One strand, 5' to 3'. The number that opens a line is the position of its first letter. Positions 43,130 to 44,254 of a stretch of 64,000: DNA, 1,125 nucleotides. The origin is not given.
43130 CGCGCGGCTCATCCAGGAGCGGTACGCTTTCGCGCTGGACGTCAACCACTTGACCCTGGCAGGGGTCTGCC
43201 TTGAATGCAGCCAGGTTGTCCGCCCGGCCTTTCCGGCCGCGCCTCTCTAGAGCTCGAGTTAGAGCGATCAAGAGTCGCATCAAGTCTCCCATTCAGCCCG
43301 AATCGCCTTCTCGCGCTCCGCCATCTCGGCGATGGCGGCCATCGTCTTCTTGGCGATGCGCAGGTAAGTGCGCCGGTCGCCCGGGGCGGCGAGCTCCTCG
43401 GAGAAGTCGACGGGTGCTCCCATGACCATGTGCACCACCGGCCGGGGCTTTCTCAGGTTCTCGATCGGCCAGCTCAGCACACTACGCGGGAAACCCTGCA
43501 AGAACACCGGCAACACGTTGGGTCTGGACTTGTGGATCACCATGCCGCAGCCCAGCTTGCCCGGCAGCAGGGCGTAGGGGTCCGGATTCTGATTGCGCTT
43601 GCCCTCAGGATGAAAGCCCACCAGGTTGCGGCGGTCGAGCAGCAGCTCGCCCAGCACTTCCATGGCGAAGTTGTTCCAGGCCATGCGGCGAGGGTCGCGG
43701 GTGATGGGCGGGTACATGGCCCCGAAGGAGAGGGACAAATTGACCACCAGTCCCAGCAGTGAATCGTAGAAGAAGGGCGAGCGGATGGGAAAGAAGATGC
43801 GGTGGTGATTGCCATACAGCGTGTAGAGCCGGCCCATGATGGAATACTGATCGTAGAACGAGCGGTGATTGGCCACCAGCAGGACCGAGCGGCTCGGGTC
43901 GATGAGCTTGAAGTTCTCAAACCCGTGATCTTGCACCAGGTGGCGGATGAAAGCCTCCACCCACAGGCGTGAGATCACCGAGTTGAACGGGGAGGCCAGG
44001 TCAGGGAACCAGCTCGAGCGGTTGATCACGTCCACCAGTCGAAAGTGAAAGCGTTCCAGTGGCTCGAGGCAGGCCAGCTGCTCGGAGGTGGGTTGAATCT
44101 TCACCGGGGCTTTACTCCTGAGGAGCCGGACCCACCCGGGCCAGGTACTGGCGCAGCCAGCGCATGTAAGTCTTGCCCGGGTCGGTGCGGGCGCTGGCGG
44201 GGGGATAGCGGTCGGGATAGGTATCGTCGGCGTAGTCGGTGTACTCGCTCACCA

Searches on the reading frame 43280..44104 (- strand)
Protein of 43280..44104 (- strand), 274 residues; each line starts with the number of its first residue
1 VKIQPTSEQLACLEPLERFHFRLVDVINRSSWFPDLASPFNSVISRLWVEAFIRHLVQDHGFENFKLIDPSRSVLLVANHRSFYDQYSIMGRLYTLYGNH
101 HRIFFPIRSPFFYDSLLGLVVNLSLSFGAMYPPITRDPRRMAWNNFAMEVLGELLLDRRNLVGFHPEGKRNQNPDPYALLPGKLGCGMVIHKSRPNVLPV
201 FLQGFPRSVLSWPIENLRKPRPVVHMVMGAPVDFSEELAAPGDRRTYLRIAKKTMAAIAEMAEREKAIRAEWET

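Call 59: search_protein_families(library=pfam, proteins=[window:43280-44104:-], max_evalue=0.01)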
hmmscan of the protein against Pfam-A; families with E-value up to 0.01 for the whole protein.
window:43280-44104:- (274 aa): 1 family
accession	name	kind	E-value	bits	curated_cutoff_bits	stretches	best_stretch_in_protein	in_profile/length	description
PF01553.26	Acyltransferase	-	5e-10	39.8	23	1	63-201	8-130/132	Acyltransferase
